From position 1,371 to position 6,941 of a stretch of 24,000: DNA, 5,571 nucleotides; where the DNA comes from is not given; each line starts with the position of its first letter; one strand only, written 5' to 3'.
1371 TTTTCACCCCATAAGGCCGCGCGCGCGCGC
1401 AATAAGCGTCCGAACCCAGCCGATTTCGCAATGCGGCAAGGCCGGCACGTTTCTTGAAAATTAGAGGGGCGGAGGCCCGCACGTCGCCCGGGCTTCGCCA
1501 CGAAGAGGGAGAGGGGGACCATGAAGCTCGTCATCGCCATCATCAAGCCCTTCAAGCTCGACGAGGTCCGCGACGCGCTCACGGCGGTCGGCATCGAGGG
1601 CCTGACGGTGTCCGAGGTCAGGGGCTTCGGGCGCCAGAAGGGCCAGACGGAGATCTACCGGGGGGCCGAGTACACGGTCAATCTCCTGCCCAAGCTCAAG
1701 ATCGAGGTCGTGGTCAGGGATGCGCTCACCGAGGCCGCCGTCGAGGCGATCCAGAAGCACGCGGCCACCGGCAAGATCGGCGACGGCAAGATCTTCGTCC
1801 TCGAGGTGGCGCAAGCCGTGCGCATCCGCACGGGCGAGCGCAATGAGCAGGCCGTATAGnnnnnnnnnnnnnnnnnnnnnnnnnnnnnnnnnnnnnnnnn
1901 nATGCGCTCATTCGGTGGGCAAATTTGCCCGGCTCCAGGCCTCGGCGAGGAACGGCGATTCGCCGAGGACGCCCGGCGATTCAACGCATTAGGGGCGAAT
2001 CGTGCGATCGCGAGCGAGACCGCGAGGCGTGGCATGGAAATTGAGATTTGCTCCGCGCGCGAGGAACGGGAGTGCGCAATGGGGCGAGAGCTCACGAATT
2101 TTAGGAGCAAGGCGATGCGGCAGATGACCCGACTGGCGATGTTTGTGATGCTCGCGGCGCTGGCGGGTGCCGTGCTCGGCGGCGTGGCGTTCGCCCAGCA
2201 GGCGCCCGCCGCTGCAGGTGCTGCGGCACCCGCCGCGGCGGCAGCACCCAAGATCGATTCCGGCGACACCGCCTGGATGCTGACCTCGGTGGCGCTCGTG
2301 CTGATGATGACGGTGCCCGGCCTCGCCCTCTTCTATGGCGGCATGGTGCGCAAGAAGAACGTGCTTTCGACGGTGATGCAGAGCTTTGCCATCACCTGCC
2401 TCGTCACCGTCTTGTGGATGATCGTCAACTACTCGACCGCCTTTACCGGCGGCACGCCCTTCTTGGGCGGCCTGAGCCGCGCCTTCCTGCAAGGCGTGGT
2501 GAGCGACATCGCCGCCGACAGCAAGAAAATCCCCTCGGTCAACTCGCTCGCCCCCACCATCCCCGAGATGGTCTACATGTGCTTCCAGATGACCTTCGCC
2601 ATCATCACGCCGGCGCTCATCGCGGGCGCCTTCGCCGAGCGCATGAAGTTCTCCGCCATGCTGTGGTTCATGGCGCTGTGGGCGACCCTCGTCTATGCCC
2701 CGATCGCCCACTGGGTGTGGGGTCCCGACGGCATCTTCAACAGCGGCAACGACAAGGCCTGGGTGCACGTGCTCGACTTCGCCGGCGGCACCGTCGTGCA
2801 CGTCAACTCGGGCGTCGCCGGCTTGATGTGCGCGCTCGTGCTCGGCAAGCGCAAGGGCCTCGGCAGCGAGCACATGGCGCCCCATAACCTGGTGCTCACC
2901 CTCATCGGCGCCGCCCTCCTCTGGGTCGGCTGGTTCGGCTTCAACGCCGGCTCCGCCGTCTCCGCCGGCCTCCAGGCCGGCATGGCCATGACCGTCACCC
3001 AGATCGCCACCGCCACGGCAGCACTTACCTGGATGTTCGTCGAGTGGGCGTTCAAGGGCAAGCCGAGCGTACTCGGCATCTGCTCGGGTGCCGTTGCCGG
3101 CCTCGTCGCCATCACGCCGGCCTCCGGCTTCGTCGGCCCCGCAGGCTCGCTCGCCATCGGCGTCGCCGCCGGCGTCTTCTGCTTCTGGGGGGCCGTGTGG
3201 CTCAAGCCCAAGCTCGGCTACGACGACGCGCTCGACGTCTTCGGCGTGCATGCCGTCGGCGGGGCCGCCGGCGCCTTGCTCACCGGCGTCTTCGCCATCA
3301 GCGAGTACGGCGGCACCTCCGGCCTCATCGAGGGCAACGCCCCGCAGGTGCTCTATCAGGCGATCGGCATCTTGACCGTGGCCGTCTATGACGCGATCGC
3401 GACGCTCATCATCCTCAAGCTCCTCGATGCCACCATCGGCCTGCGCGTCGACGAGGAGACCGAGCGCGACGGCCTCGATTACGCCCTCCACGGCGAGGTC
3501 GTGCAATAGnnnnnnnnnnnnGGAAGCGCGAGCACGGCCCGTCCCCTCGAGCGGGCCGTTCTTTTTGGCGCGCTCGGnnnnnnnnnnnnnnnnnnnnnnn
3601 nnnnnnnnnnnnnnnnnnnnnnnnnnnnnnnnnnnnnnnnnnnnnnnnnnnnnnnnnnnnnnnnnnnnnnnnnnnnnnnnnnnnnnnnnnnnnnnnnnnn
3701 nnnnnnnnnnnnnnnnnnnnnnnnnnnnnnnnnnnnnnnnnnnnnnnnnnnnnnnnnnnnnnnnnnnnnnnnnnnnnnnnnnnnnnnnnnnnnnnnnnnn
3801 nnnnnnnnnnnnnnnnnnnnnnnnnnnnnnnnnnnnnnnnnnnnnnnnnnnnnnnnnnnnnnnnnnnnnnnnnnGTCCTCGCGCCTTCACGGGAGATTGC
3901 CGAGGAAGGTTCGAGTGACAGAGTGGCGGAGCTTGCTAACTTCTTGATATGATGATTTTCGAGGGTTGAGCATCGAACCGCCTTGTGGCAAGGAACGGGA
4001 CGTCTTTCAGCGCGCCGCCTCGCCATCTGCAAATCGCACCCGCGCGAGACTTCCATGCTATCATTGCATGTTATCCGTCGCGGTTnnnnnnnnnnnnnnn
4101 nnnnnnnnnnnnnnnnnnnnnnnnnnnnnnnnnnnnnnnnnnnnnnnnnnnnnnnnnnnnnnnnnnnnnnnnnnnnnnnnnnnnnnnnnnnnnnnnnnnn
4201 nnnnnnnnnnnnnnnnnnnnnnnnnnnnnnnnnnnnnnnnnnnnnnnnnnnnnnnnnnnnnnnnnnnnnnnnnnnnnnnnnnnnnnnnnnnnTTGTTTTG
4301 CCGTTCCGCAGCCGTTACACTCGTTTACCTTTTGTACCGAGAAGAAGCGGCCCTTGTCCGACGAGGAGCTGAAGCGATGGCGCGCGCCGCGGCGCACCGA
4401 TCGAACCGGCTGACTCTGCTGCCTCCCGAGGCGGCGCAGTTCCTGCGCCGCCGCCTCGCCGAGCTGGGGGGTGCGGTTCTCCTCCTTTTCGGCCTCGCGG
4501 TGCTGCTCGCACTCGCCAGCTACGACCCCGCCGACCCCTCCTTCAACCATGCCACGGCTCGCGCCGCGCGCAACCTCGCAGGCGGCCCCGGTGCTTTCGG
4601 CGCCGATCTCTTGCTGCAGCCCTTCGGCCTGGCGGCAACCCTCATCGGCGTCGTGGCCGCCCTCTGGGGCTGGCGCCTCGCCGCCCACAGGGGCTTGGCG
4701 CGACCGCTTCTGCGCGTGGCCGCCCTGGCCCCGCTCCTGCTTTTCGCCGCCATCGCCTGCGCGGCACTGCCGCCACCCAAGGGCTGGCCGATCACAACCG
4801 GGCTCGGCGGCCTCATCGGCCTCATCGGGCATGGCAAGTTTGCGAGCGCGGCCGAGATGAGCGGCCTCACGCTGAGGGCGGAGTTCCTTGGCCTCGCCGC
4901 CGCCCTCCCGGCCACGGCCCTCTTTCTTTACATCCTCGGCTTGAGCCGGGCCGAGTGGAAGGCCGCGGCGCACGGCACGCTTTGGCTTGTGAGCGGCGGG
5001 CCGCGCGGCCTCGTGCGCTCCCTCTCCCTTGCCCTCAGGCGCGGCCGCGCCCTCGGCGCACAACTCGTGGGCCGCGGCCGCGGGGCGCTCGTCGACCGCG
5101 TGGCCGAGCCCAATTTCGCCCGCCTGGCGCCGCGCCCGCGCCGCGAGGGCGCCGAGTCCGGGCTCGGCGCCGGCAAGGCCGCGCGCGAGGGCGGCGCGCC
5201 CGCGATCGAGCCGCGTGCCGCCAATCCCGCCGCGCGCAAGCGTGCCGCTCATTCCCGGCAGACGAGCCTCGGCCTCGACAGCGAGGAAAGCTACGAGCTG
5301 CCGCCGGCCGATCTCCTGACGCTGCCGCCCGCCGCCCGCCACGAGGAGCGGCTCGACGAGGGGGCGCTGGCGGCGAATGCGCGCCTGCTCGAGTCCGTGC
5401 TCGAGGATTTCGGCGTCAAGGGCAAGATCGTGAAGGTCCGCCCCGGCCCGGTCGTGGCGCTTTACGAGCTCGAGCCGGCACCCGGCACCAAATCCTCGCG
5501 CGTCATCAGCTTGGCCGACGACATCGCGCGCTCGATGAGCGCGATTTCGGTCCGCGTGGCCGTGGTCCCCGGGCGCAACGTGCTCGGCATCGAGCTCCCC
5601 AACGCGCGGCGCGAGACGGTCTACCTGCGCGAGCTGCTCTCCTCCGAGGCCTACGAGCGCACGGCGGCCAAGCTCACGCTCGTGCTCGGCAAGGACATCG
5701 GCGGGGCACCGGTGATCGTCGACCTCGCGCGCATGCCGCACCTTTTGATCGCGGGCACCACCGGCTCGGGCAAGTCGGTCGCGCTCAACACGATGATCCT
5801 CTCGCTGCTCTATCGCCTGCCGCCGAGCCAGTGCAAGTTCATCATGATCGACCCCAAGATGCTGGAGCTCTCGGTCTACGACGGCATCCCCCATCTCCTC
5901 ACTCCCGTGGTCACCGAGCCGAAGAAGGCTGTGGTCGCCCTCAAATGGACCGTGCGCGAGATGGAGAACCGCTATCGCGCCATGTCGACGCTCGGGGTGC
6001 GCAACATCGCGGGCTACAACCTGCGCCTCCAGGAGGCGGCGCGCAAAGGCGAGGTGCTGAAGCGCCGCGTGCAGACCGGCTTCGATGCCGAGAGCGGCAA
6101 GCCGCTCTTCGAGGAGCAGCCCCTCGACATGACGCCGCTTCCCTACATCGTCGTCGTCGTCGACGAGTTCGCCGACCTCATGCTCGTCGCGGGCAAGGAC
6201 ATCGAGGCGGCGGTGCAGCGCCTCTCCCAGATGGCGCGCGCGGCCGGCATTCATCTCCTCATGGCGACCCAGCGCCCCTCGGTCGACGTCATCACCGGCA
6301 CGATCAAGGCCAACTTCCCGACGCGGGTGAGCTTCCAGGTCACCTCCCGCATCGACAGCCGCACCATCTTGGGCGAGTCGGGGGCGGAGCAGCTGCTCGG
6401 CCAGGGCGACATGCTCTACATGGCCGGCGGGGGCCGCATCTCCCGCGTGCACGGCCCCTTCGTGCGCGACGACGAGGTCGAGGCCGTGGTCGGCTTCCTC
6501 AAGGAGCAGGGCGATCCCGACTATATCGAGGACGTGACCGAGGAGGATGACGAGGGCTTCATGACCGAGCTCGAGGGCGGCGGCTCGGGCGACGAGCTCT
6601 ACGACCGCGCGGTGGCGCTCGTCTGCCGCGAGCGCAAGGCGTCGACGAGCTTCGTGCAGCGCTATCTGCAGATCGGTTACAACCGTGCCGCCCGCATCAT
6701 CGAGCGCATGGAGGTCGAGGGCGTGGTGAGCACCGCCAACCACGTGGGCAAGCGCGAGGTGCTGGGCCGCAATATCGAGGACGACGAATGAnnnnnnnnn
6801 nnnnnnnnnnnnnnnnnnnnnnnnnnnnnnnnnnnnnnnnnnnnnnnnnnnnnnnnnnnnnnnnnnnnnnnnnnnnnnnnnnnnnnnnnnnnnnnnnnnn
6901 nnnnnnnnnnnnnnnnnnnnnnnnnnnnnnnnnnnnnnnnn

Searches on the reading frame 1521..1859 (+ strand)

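Call 88: search_protein_families(library=pfam, proteins=[window:1521-1859:+], max_evalue=0.01)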
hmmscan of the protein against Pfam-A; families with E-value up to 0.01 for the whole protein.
window:1521-1859:+ (112 aa): 1 family
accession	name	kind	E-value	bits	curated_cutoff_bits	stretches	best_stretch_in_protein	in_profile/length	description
PF00543.27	P-II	-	5.8e-32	110.5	25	1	1-106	1-102/102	Nitrogen regulatory protein P-II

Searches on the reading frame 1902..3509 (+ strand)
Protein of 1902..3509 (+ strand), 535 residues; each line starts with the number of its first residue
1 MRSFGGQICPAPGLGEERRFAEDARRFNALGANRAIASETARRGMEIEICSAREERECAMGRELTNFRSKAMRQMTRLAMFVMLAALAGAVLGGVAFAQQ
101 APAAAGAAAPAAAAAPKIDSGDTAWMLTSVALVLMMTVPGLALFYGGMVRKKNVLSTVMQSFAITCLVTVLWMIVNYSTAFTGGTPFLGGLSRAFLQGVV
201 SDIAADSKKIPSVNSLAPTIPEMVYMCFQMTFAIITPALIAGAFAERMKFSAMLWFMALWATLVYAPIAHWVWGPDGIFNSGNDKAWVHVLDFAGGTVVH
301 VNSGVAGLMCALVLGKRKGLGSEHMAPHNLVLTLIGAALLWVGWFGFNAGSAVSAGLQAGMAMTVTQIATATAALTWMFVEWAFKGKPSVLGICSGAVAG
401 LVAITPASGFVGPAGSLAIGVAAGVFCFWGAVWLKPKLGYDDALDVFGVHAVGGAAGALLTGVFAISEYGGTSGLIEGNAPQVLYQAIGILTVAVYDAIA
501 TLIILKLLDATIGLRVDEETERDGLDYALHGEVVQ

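Call 35: search_protein_families(library=pfam, proteins=[window:1902-3509:+], max_evalue=0.001)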
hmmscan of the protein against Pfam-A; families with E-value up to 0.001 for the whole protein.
window:1902-3509:+ (535 aa): 1 family
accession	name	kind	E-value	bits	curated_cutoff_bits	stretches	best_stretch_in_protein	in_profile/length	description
PF00909.26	Ammonium_transp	-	5.5e-118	394.6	23.2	1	124-533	1-397/399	Ammonium Transporter Family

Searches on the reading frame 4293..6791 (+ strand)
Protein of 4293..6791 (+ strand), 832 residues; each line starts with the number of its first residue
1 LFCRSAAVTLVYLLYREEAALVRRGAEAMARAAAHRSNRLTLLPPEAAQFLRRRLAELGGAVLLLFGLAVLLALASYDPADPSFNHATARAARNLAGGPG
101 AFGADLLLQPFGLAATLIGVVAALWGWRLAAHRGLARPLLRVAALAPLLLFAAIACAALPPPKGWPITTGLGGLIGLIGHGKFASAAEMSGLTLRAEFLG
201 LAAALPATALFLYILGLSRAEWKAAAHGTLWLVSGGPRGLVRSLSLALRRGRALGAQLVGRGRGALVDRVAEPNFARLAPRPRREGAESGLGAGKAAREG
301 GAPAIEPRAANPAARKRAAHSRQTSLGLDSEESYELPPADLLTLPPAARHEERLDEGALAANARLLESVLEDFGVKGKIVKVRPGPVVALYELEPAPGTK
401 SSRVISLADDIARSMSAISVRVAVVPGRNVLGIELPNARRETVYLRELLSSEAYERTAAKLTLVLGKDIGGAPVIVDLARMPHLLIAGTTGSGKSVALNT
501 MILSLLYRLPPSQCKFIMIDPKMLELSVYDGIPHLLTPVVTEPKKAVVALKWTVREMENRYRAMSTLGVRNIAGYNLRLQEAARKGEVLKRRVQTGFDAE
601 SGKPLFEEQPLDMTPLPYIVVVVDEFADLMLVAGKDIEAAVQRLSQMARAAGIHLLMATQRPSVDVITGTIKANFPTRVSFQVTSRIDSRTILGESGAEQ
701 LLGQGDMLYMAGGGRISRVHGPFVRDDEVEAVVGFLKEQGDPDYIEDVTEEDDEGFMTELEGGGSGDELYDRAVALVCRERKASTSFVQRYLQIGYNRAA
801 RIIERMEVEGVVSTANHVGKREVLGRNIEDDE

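Call 35: search_protein_families(library=pfam, proteins=[window:4293-6791:+], max_evalue=0.001)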
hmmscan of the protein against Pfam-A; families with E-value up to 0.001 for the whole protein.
window:4293-6791:+ (832 aa): 5 families
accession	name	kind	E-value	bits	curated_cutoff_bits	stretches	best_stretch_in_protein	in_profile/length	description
PF01580.24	FtsK_SpoIIIE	-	1.2e-71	241.1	24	1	445-664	2-221/221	FtsK/SpoIIIE family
PF17854.6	FtsK_alpha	-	1.1e-27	96.6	22.9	1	336-437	1-101/101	FtsK alpha domain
PF09397.16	FtsK_gamma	-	3e-25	88.1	30.6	1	766-824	3-61/63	Ftsk gamma domain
PF13491.11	FtsK_4TM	-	5.3e-24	85.2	23.1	1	52-204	1-155/171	4TM region of DNA translocase FtsK/SpoIIIE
PF01935.23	DUF87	-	0.00033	21.3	23.2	1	471-521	11-60/220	Helicase HerA, central domain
